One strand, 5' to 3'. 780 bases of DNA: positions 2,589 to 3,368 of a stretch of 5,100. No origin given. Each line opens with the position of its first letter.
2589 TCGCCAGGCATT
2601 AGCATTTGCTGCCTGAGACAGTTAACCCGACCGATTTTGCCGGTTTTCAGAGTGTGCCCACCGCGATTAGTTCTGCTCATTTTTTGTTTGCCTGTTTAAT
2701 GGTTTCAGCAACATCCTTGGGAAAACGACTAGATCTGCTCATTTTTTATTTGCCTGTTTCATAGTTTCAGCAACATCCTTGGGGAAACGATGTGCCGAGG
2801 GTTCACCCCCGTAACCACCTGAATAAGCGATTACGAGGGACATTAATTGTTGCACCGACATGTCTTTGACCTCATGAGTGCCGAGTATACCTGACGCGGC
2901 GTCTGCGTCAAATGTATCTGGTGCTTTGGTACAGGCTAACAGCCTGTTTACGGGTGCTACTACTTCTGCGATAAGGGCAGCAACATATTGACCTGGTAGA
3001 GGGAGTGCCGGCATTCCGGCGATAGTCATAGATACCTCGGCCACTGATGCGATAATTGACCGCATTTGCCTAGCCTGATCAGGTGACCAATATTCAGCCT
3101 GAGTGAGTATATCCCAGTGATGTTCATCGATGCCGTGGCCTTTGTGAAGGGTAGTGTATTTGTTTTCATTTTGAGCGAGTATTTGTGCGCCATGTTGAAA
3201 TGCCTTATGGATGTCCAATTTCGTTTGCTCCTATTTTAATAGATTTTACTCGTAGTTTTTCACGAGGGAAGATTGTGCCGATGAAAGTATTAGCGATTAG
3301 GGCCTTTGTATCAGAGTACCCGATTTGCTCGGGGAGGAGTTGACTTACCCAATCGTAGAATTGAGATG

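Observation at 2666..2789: Diverged 62-nt tandem duplication of the D/F gene junction creates a 21-aa ORF at the gene-J position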

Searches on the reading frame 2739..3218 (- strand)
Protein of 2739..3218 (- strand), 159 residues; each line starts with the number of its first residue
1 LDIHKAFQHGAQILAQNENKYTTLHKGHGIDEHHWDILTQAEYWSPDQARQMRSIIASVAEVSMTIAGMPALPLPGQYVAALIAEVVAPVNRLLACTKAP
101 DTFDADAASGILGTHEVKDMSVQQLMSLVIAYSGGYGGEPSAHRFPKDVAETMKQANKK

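Call 4: search_protein_families(library=pfam, proteins=[window:2739-3218:-], max_evalue=0.1)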
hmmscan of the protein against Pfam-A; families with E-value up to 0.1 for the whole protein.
window:2739-3218:- (159 aa): 2 families
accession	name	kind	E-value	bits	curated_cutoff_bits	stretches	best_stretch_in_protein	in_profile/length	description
PF02925.21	gpD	-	4.8e-06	27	25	1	31-97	28-94/141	Bacteriophage scaffolding protein D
PF09145.16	Ubiq-assoc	-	0.03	14.6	27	1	116-128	4-16/44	Ubiquitin-associated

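Call 5: search_protein_families(library=phrogs, proteins=[window:2739-3218:-], max_evalue=0.1)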
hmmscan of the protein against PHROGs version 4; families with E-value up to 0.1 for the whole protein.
window:2739-3218:- (159 aa): 1 family
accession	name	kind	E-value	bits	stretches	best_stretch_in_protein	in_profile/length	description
phrog_1386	-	head and packaging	5e-16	59.7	1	28-157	28-153/156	head morphogenesis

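Call 7: find_related_loci(query=window:2739-3218:-, collection=viral_contigs, flank=3000)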
Query window:2739-3218:- (159 aa) in viral_contigs; peptide patterns used: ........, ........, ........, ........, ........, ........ (x = any residue, [..] = any of these).
9 stretches matched a pattern; 6 encode a relative of the query (tblastn E <= 1e-3); 6 distinct loci.
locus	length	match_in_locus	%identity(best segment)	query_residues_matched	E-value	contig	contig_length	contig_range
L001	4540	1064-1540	84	1-159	3e-94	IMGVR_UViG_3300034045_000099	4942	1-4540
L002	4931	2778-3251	62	1-158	1e-69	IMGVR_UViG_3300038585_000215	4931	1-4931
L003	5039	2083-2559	65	1-159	2e-67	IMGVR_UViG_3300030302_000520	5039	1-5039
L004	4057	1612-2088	65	1-159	2e-65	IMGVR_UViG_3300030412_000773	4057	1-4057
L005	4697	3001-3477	64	1-159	2e-64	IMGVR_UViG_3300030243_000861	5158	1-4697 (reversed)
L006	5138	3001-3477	55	1-159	3e-55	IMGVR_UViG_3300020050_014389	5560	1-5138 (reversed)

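Call 8: find_homologous_proteins(query=window:2739-3218:-)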
Query window:2739-3218:- (159 aa): 314 proteins with E <= 0.001 among 349 candidates; the best 120 are listed.
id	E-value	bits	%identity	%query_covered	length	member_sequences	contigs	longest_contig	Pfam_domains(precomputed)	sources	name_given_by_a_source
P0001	1.4e-100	351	99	100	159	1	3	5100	PF02925.22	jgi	jgi:hypothetical protein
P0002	3.3e-87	308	86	100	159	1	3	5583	-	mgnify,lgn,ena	mgnify:CR=1 FL=1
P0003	2.8e-86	305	85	100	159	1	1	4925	-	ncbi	-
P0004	7.7e-86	303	84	100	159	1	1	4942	-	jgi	jgi:hypothetical protein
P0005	1.7e-85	302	83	100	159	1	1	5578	-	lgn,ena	-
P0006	6.3e-85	301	82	100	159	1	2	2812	PF02925.22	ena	-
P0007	6.8e-83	294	81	100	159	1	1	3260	PF02925.22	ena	-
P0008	1.0e-82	293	82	100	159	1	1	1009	-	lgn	-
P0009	2.2e-82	292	81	100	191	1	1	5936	-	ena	-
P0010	2.5e-81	289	80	100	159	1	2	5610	-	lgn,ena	-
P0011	2.8e-81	289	78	99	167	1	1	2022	-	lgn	-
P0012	4.8e-81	288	81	100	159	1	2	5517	-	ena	-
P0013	2.4e-80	286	79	100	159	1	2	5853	PF02925.22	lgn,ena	-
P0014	6.5e-80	284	80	99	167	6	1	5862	PF02925.22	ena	-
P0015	6.7e-80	284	79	100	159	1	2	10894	PF02925.22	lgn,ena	-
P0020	6.2e-78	278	78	99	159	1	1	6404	PF02925.22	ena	-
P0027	1.1e-74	267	73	99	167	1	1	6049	PF02925.22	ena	-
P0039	1.1e-72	261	70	99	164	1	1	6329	PF02925.22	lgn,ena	-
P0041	2.7e-72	260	72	99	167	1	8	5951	PF02925.22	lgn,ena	-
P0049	1.8e-71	257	72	100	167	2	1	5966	PF02925.22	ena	-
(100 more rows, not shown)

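Call 11: find_encoding_contigs(protein=P0001, flank=3000, max_places=10)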
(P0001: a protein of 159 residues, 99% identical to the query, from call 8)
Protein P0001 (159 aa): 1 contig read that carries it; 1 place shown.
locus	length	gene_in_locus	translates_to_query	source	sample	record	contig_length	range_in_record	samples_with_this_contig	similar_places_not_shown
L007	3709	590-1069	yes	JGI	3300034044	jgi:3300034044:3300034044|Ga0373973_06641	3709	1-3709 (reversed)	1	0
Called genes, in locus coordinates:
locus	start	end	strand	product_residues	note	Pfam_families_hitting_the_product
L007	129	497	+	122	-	-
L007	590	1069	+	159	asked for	PF02925:gpD (weak)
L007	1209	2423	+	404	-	PF02305:Phage_F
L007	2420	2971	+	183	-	-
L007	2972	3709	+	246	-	?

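Call 12: find_encoding_contigs(protein=P0002, flank=3000, max_places=6)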
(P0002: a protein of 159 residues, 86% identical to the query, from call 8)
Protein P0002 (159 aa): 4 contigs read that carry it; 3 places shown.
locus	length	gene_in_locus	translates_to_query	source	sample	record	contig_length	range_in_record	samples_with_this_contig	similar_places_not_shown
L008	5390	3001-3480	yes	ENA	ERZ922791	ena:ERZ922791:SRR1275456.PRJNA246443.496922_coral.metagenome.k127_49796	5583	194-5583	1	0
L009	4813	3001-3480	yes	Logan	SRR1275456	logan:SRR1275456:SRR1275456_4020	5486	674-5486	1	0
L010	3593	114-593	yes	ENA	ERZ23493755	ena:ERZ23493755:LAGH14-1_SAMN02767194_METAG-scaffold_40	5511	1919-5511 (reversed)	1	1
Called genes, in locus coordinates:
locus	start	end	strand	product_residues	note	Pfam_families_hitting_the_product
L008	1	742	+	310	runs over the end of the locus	?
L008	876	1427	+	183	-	-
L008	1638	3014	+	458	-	PF23343:REP_ORF2-G2P (weak)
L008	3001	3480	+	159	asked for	-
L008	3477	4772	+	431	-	PF02305:Phage_F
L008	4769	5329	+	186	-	-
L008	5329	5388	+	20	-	?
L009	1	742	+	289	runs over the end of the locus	-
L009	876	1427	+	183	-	-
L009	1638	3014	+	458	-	PF23343:REP_ORF2-G2P (weak)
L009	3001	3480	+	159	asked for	-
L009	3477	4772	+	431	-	PF02305:Phage_F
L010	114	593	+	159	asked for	-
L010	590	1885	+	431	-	PF02305:Phage_F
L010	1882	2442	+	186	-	-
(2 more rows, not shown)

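Call 16: find_related_loci(query=window:2739-3218:-, collection=metagenome_contigs, flank=2500)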
Query window:2739-3218:- (159 aa) in metagenome_contigs; peptide patterns used: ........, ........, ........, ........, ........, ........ (x = any residue, [..] = any of these).
144 stretches matched a pattern; 4 encode a relative of the query (tblastn E <= 1e-3); 4 distinct loci.
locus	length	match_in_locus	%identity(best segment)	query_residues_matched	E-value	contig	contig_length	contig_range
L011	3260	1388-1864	80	1-159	2e-92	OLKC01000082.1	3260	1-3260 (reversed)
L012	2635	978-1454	77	1-159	4e-88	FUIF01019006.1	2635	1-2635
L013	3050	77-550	63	1-158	2e-70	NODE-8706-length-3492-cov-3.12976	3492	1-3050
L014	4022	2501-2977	65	1-159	8e-68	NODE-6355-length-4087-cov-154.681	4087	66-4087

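Call 19: find_related_loci(query=A1, collection=viral_contigs, flank=2500)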
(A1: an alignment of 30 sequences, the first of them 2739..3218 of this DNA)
Query A1 (159 aa) in viral_contigs; peptide patterns used: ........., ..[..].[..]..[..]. (x = any residue, [..] = any of these).
52 stretches matched a pattern; 15 encode a relative of the query (tblastn E <= 1e-3); 15 distinct loci.
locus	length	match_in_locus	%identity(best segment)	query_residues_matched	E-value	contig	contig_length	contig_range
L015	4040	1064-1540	84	1-159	7e-94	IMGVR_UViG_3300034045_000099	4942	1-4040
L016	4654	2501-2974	62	1-158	3e-69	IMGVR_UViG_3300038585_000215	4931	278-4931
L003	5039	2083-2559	65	1-159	4e-67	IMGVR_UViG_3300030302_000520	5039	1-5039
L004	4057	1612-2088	65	1-159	5e-65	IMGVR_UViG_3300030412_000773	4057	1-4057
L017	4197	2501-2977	64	1-159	5e-64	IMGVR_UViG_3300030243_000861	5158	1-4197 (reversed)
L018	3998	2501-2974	56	1-159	4e-59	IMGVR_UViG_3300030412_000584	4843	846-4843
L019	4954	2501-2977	52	1-159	4e-57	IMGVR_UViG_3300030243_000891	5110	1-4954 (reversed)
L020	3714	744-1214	54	2-159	3e-57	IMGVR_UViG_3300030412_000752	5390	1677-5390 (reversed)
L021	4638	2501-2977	55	1-159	7e-55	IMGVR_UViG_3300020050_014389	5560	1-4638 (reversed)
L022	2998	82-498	57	21-159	3e-54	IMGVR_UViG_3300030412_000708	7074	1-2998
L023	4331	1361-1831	50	3-159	3e-53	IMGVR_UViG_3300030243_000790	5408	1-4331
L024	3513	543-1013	55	2-159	1e-50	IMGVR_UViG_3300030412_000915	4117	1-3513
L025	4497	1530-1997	53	2-158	2e-50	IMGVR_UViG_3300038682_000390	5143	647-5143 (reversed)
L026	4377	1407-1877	54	2-159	1e-50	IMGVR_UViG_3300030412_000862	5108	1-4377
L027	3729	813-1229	58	21-159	9e-48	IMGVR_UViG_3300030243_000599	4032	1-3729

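Call 23: search_dna_similar(query=window:2739-3218:-, collection=phages, mode=protein, max_rows=60)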
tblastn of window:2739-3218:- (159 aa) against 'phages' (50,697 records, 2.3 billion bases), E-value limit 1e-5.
Records with a match: 3; places in all: 3; records where one place covers at least 80% of the query: 0.
Best place of each record, by identity: <60% 3.
By first word of the organism name: Eel 2; Vibrio 1.
By host as written in the record: - 2; Vibrio parahaemolyticus ATCC 17802 1.
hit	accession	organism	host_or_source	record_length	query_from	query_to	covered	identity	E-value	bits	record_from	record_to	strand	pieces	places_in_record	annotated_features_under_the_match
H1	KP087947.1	Eel River basin pequenovirus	cold methane seep sediment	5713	29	130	64%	31.1%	1e-7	56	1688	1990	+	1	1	putative minor capsid protein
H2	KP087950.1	Eel River basin pequenovirus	cold methane seep sediment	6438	30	96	42%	35.8%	2e-7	55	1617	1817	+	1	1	putative minor capsid protein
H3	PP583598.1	Vibrio phage vB_VpP_WS0699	Vibrio parahaemolyticus ATCC 17802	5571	24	97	47%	31.2%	3e-6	52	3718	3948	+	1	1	external scaffolding protein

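Call 25: find_encoding_contigs(protein=P0014, flank=2500, max_places=3)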
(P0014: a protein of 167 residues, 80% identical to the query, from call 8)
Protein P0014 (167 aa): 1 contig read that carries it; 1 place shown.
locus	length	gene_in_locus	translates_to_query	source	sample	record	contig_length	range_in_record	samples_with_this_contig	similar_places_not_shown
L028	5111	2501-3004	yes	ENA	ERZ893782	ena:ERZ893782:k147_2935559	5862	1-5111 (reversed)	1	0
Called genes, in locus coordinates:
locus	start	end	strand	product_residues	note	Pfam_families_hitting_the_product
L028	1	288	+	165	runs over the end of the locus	-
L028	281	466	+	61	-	-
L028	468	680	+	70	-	-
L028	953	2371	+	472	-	-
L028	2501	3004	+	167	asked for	PF02925:gpD (weak)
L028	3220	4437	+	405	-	PF02305:Phage_F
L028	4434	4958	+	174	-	-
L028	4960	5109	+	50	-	?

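Call 26: find_encoding_contigs(protein=P0041, flank=2500, max_places=3)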
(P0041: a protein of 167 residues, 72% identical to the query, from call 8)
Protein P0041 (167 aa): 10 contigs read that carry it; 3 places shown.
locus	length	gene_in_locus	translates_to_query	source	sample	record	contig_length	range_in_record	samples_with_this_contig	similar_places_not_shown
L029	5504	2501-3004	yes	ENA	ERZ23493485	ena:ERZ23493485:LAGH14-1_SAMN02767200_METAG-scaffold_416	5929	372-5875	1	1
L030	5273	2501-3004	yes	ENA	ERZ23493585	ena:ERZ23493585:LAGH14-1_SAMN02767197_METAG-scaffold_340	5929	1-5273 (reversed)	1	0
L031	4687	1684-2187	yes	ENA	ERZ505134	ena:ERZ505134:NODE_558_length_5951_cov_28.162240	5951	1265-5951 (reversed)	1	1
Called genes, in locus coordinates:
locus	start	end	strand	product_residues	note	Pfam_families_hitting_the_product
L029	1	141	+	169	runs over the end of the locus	?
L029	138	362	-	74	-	-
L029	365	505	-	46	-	-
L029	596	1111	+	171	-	-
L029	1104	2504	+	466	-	-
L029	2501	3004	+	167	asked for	PF02925:gpD (weak)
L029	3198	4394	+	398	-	PF02305:Phage_F (weak)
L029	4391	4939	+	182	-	-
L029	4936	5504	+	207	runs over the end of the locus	?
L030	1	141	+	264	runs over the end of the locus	?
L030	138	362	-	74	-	-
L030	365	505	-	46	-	-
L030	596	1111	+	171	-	-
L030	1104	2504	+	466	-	-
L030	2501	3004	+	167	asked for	PF02925:gpD (weak)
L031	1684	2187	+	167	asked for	PF02925:gpD (weak)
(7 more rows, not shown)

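Call 29: find_encoding_contigs(protein=P0003, flank=2500, max_places=2)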
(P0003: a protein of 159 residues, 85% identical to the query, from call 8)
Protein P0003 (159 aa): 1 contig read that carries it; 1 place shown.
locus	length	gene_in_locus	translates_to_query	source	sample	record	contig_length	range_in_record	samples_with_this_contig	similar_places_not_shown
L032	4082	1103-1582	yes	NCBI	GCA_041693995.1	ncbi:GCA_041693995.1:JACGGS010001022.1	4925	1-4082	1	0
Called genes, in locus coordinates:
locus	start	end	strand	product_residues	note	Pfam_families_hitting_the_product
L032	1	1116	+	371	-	?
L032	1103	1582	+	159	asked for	-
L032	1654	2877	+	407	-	PF02305:Phage_F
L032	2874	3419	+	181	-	-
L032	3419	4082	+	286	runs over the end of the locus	-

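Call 30: find_encoding_contigs(protein=P0005, flank=2500, max_places=2)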
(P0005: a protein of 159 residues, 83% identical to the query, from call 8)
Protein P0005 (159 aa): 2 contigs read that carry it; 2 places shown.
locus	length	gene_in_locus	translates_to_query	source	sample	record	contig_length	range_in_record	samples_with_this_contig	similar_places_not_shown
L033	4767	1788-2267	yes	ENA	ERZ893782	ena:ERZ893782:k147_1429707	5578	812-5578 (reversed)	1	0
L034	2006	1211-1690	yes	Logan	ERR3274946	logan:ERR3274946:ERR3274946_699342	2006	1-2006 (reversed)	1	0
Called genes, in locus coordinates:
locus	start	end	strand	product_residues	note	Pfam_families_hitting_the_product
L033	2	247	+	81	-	?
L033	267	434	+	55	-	-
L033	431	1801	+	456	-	PF23343:REP_ORF2-G2P (faint)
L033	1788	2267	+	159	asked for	-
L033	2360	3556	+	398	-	PF02305:Phage_F (weak)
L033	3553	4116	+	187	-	-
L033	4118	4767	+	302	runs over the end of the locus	-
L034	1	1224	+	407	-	?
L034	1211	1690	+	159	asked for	-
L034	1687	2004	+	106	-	?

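Call 38: search_solved_structures(query=A1, max_evalue=1, show_alignments=1)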
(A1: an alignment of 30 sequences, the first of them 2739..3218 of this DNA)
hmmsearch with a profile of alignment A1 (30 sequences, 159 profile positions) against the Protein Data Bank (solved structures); distinct sequences matched with E-value up to 1: 3.
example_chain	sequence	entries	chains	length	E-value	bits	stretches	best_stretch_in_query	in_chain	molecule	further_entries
1tx9_A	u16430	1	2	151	1.6e-06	31.3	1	31-98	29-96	Scaffolding protein D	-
1al0_1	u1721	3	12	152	1.6e-06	31.3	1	31-98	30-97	SCAFFOLDING PROTEIN GPD | PROTEIN (SCAFFOLDING PROTEIN GPD) | Scaffolding protein D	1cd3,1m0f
3hh1_A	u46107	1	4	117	0.045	16.8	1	11-81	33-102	Tetrapyrrole methylase family protein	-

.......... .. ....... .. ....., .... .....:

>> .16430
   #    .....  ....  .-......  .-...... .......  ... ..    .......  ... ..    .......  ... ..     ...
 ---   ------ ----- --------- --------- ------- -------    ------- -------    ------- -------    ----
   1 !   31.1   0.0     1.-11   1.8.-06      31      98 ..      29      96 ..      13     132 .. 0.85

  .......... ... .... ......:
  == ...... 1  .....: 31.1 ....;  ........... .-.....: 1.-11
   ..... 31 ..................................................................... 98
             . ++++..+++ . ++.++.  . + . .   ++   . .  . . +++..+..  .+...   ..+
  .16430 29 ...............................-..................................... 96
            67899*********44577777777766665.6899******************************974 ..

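Call 44: find_encoding_contigs(protein=P0027, flank=2500, max_places=1)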
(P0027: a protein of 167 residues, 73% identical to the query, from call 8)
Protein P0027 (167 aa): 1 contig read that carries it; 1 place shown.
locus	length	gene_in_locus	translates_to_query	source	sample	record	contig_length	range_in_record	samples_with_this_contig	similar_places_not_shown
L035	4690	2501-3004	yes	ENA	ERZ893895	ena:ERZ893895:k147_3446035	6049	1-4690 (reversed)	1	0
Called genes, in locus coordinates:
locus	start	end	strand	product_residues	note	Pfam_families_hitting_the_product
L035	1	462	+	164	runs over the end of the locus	-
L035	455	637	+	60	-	-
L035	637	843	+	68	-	-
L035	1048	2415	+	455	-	-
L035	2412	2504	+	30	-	-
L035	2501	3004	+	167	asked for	PF02925:gpD (weak)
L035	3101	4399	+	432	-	PF02305:Phage_F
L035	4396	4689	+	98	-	?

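Call 45: find_encoding_contigs(protein=P0049, flank=2500, max_places=1)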
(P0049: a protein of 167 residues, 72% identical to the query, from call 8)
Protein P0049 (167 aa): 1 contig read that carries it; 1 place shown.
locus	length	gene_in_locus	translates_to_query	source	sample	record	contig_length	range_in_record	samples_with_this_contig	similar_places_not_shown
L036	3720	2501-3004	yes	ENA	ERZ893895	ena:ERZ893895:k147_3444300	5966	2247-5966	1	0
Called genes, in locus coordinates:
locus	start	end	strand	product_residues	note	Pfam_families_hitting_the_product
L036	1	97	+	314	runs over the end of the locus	-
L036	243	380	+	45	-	-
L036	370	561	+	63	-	-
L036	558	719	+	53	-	PF20066:Glyoxalase_8 (weak)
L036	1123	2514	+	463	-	PF23343:REP_ORF2-G2P (weak)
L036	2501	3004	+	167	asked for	PF02925:gpD (faint)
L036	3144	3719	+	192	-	?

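Call 46: find_encoding_contigs(protein=P0039, flank=2500, max_places=1)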
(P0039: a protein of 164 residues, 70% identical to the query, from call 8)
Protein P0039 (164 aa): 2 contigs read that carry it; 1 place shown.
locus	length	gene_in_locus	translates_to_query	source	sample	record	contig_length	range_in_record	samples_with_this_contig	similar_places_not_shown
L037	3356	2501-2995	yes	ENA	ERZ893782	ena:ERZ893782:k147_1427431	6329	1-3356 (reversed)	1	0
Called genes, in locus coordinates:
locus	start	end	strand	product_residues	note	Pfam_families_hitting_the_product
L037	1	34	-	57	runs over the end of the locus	-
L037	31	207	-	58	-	-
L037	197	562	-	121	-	-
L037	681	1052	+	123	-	-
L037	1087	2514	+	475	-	PF23343:REP_ORF2-G2P (faint)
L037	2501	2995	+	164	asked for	PF02925:gpD (weak)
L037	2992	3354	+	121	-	?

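Call 47: find_encoding_contigs(protein=P0020, flank=2500, max_places=1)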
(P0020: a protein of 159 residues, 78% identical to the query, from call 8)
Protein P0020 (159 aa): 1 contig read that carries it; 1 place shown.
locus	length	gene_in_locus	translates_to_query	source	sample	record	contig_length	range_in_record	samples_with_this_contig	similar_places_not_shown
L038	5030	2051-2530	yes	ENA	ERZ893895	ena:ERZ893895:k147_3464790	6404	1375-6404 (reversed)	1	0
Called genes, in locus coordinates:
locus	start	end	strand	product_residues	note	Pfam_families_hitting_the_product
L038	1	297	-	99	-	?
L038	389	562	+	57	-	-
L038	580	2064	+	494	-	-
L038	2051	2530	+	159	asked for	PF02925:gpD (weak)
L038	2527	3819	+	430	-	PF02305:Phage_F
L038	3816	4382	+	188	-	-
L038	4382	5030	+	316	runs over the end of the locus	-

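Call 61: predict_structure(alignment_id=A1)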
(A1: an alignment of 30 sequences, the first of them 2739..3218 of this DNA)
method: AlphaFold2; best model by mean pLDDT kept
length: 159 residues; sequences in the alignment: 30
mean_pLDDT: 75.1   pTM: 0.75
mean pLDDT of the five models: 75.1, 57.4, 57.1, 56.4, 55.7
residues with pLDDT >= 90: 28; 70-90: 77; 50-70: 37; < 50: 17
segments of 3 or more residues with pLDDT < 50: 101-115
pLDDT, mean of each block of 10 residues (from residue 1): 74 78 87 92 92 84 76 68 90 85 46 53 85 75 58 57
secondary structure, 60 per line:
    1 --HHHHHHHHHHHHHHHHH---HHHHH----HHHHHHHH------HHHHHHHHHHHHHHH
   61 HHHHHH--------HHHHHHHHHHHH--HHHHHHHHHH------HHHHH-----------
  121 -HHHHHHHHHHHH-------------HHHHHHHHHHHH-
elements in order: H3-19 H23-27 H32-39 H46-66 H75-86 H89-98 H105-109 H122-133 H147-158
